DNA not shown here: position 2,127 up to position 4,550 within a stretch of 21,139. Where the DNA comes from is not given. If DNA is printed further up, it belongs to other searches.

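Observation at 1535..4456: Orphan ABC pair with a giant periplasmic coiled-coil membrane subunit, embedded between lptA and fabZ/lptB: candidate undescribed envelope machine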

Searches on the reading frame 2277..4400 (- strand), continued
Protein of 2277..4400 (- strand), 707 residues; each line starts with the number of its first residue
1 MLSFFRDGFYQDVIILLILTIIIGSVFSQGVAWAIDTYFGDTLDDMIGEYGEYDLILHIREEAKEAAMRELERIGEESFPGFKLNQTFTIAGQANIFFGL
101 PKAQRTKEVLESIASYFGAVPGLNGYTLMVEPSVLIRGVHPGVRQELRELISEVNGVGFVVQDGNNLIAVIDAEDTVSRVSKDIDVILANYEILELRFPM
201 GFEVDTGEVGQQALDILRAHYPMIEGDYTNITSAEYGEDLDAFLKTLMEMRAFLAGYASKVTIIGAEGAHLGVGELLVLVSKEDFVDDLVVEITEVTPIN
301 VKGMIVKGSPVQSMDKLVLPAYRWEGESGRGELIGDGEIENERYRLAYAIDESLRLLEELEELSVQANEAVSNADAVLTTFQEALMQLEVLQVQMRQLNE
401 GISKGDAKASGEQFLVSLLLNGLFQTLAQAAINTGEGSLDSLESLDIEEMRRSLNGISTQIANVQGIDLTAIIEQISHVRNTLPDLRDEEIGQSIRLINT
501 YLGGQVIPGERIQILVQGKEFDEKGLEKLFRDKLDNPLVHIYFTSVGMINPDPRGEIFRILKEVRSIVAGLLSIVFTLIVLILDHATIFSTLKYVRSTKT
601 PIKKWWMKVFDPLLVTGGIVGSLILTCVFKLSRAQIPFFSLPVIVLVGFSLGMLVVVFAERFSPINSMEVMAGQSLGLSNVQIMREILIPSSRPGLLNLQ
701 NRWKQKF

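Call 26: fold_search(model_id=the predicted structure, library=pdb)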
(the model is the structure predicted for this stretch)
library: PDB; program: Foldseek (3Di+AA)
matches with E <= 10: 845; with E <= 0.001: 1
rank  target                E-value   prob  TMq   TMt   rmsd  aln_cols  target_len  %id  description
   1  9mvz_D                2.0e-04  0.69  0.11  0.09  35.3       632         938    9  Tripartite complex of MmpL5-S5-AcpM from Mycolicibacterium smegmatis (released 2025-07-30)
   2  9hqv_Ya               4.2e-03  0.93  0.10  0.19  15.4       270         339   12  Cryo-EM structure of the small subunit of the mitochondrial ribosome from Toxoplasma gondii (released 2025-06-11)
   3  7unf_a                5.8e-03  0.21  0.10  0.09  26.2       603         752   11  CryoEM structure of a mEAK7 bound human V-ATPase complex (released 2022-06-15)
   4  9r64_I                5.8e-03  0.14  0.07  0.07  28.4       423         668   12  CPS secretion pathway Wza-Wzc_C1 (Conf 0) (released 2026-03-04)
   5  3ab2_C                6.5e-03  0.98  0.10  0.17  12.0       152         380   15  Crystal structure of aspartate kinase from Corynebacterium glutamicum in complex with threonine (released 2010-06-23)
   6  3ab4_P                1.3e-02  0.82  0.09  0.31  12.9       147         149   20  Crystal structure of feedback inhibition resistant mutant of aspartate kinase from Corynebacterium glutamicum in compl (released 2010-06-23)
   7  3ab2_E                1.4e-02  0.96  0.10  0.17  12.2       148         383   16  Crystal structure of aspartate kinase from Corynebacterium glutamicum in complex with threonine (released 2010-06-23)
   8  3ab2_A                1.9e-02  0.72  0.09  0.15  12.6       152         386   19  Crystal structure of aspartate kinase from Corynebacterium glutamicum in complex with threonine (released 2010-06-23)
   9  4zln                  2.0e-02  0.14  0.11  0.09  23.0       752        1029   10  Crystal structure of transporter AcrB deletion mutant (released 2016-09-14)
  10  3ab4_A                2.5e-02  0.57  0.08  0.14  11.8       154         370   16  Crystal structure of feedback inhibition resistant mutant of aspartate kinase from Corynebacterium glutamicum in compl (released 2010-06-23)
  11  3ab4_F                3.0e-02  0.89  0.10  0.37  12.2       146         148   15  Crystal structure of feedback inhibition resistant mutant of aspartate kinase from Corynebacterium glutamicum in compl (released 2010-06-23)
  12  3ab2_O                3.5e-02  0.89  0.10  0.17  12.0       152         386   16  Crystal structure of aspartate kinase from Corynebacterium glutamicum in complex with threonine (released 2010-06-23)
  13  8phv_B                3.7e-02  1.00  0.10  0.60   3.5        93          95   16  Structure of Human selenomethionylated Cdc123 bound to domain 3 of eIF2 gamma (released 2023-08-16)
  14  3ab4_K                3.7e-02  0.63  0.09  0.15  12.0       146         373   14  Crystal structure of feedback inhibition resistant mutant of aspartate kinase from Corynebacterium glutamicum in compl (released 2010-06-23)
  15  3ab4_H                3.7e-02  0.57  0.09  0.28  13.0       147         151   16  Crystal structure of feedback inhibition resistant mutant of aspartate kinase from Corynebacterium glutamicum in compl (released 2010-06-23)
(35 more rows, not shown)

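Call 30: search_protein_families(library=pfam, alignment_id=A2, max_evalue=1)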
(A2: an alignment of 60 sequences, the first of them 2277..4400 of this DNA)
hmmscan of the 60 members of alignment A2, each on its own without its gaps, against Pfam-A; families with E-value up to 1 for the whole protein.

A. member 1, window:2277-4400:- (707 aa): 3 families
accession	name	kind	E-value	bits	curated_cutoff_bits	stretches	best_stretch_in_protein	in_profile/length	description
PF00528.27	BPD_transp_1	-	0.0061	16.7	26.4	1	603-698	13-112/184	Binding-protein-dependent transport system inner membrane component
PF02686.20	GatC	-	0.11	13.1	23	0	446-490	5-45/66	Glu-tRNAGln amidotransferase C subunit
PF09738.14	LRRFIP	-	0.27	10.9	28.2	1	333-404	103-171/300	LRRFIP family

B. families by the number of members that match (of 60 scanned): 97 families (the first 25 are shown)
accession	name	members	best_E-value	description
PF03927.19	NapD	29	0.00058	NapD protein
PF00528.27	BPD_transp_1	24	0.00089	Binding-protein-dependent transport system inner membrane component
PF04375.19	HemX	11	0.046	HemX, putative uroporphyrinogen-III C-methyltransferase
PF10046.14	BLOC1_2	8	0.0014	Biogenesis of lysosome-related organelles complex-1 subunit 2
PF01576.24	Myosin_tail_1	8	0.012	Myosin tail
PF22045.1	CmlS_C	8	0.028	Chloramphenicol halogenase CmlS C-terminal domain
PF25285.1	DUF7875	8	0.039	Domain of unknown function (DUF7875)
PF05622.17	HOOK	7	0.0022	HOOK protein coiled-coil region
PF06810.17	Phage_scaffold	7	0.12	Phage capsid assembly scaffolding protein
PF07996.16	T4SS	6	0.007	Type IV secretion system proteins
PF06781.17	CrgA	5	0.0036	Cell division protein CrgA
PF17802.7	SpaA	5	0.029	Prealbumin-like fold domain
PF20990.2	DUF2207_C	5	0.13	Predicted membrane protein (DUF2207) C-terminal domain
PF08393.18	DHC_N2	4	0.0014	Dynein heavy chain, N-terminal region 2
PF09999.14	DUF2240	4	0.0048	Uncharacterized protein conserved in archaea (DUF2240)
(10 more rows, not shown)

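Call 42: list_cluster_members(proteins=[P0245, P0226, P0233, P0251, P0185, P0178, P0204, P0136, P0129, P0197])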
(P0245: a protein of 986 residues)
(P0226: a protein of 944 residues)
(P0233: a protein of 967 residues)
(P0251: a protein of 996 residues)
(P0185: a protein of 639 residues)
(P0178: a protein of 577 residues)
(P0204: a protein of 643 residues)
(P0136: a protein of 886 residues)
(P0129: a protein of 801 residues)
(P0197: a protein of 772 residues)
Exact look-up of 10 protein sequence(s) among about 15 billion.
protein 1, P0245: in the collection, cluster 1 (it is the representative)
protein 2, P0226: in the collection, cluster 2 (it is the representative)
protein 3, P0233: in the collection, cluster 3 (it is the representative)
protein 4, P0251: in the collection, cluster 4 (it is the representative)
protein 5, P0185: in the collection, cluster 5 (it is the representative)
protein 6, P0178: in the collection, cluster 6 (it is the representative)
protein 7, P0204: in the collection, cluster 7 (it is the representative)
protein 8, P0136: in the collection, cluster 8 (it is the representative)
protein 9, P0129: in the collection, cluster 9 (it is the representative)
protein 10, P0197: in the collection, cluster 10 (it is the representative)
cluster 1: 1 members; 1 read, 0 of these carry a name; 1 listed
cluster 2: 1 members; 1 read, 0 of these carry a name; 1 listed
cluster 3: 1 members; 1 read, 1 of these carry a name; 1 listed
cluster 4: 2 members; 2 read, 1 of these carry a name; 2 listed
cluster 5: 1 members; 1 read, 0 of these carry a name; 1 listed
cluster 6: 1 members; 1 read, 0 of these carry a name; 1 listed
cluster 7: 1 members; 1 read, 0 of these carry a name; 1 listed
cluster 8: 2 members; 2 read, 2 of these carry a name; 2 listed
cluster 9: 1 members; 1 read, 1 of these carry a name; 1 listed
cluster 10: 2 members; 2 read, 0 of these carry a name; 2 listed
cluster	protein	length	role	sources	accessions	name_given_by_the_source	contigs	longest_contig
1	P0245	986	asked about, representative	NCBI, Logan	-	-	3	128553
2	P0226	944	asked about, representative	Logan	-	-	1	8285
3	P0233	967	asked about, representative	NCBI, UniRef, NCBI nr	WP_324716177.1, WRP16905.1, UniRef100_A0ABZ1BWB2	ATP-binding cassette domain-containing protein [Carboxydochorda subterranea] | ATP-binding cassette domain-containing protein n=1 Tax=Carboxydichorda subterranea ... | ATP-binding cassette domain-containing protein [Limnochorda sp. L945t]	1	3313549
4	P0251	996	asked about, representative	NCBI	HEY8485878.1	MAG TPA: ATP-binding cassette domain-containing protein [Limnochordales bacterium]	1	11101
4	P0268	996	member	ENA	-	-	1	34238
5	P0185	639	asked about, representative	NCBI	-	-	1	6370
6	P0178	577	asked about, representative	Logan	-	-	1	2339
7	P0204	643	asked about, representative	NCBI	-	-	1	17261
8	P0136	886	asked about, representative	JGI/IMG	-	hypothetical protein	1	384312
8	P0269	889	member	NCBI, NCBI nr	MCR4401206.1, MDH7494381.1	MAG: hypothetical protein NUW12_00250 [Firmicutes bacterium] | hypothetical protein [Bacillota bacterium]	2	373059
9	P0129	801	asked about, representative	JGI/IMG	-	hypothetical protein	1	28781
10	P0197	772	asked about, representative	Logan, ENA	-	-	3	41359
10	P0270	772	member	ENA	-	-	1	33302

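Call 65: find_homologous_proteins(query=A5, max_evalue=0.001)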
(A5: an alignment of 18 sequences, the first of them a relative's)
Query A5 (18 sequences) (639 aa, profile of the alignment): 2 proteins with E <= 0.001 among 8000 candidates.
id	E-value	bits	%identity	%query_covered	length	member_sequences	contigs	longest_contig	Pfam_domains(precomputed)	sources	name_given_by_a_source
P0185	4.8e-171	589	100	100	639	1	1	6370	-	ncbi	-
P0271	2.7e-155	537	43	35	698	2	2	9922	-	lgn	-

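Call 66: list_cluster_members(proteins=[P0124, P0127, P0131, P0132, P0133, P0189, P0196, P0229, P0262, P0194])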
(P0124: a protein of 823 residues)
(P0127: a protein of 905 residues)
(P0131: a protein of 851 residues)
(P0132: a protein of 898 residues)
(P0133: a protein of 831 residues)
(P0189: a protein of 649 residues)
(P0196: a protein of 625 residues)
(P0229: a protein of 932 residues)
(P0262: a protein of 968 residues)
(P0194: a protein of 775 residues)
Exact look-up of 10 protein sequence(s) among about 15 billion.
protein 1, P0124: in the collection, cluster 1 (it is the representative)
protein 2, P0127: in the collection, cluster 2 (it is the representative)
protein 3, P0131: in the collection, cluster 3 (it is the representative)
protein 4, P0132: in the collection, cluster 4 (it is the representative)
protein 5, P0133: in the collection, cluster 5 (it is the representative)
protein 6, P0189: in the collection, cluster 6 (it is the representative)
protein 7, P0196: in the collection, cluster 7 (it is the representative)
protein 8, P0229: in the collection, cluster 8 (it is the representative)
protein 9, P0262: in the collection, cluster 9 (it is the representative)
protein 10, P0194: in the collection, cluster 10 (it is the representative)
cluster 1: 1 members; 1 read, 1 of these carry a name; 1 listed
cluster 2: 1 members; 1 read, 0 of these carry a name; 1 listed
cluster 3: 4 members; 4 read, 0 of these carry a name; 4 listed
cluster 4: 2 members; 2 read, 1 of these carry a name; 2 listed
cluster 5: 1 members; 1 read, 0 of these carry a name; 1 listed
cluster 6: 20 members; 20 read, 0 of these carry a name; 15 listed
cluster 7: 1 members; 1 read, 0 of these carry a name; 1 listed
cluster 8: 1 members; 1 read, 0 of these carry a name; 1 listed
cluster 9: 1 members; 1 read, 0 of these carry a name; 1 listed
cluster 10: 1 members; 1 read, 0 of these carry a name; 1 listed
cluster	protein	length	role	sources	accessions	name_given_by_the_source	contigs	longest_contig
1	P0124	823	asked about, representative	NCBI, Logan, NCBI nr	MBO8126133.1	MAG: hypothetical protein H0Z38_02735 [Firmicutes bacterium] | hypothetical protein [Bacillota bacterium]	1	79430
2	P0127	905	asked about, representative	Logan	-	-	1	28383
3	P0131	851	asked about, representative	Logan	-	-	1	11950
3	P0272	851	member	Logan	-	-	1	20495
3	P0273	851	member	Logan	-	-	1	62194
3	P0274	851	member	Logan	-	-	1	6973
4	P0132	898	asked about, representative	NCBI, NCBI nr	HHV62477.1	MAG TPA: hypothetical protein GXX51_07570 [Firmicutes bacterium] | hypothetical protein [Bacillota bacterium]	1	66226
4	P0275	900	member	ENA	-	-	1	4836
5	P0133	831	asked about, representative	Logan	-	-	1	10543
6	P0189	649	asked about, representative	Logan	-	-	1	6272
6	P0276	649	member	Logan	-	-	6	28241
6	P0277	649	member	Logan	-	-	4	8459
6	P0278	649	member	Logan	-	-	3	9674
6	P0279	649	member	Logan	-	-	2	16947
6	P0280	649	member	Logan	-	-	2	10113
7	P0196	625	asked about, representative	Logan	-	-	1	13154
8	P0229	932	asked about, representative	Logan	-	-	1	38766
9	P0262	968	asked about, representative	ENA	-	-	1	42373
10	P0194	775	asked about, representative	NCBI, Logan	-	-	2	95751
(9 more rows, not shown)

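Call 82: search_protein_families(library=pfam, proteins=[P0233, P0245, P0251, P0118, P0185, P0204], max_evalue=0.01)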
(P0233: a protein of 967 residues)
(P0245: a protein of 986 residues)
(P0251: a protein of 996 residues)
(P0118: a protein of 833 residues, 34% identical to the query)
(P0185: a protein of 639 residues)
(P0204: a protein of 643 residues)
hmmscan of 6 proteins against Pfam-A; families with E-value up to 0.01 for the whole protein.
P0233 (967 aa): 6 families
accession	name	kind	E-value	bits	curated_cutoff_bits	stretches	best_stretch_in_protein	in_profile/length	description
PF00005.33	ABC_tran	-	1.9e-36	126.2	25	1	742-890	1-137/137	ABC transporter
PF13304.12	AAA_21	-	3.9e-10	40.7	27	1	858-923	234-301/304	AAA domain, putative AbiEii toxin, Type IV TA system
PF13191.12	AAA_16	-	6.9e-05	23.8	32.6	1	748-912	20-128/167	AAA ATPase domain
PF05729.18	NACHT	-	0.0025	18.1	26.7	0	754-772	2-20/167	NACHT domain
PF03193.22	RsgA_GTPase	-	0.0026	18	30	1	748-774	103-128/174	RsgA GTPase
PF13555.12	AAA_29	-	0.0075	16.4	27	0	744-775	14-45/61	P-loop containing region of AAA domain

P0245 (986 aa): 3 families
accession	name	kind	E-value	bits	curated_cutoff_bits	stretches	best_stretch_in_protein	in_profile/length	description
PF00005.33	ABC_tran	-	1.7e-33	116.5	25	1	761-909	1-137/137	ABC transporter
PF13304.12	AAA_21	-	5e-08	33.8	27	1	899-940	256-299/304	AAA domain, putative AbiEii toxin, Type IV TA system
PF03215.21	Rad17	-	0.0018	18.7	23.8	1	760-792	34-66/186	Rad17 P-loop domain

P0251 (996 aa): 5 families
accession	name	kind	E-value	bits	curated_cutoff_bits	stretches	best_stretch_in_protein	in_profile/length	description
PF00005.33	ABC_tran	-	1.6e-35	123.1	25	1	772-919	2-137/137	ABC transporter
PF13304.12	AAA_21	-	4.9e-07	30.5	27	1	904-950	251-299/304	AAA domain, putative AbiEii toxin, Type IV TA system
PF13191.12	AAA_16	-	0.0015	19.5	32.6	1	782-937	25-124/167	AAA ATPase domain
PF13401.12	AAA_22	-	0.0032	18.2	27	0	784-841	8-61/130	AAA domain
PF00528.27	BPD_transp_1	-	0.0039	17.4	26.4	1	660-723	56-119/184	Binding-protein-dependent transport system inner membrane component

P0118 (833 aa): 0 families

P0185 (639 aa): 1 family
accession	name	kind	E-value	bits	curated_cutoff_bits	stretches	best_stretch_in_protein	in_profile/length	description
PF00528.27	BPD_transp_1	-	0.0011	19.1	26.4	1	544-611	47-114/184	Binding-protein-dependent transport system inner membrane component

P0204 (643 aa): 1 family
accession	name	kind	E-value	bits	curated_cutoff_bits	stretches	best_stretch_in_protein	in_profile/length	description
PF03649.18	UPF0014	-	0.0022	17.9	22.6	1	541-639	80-186/242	Uncharacterised protein family (UPF0014)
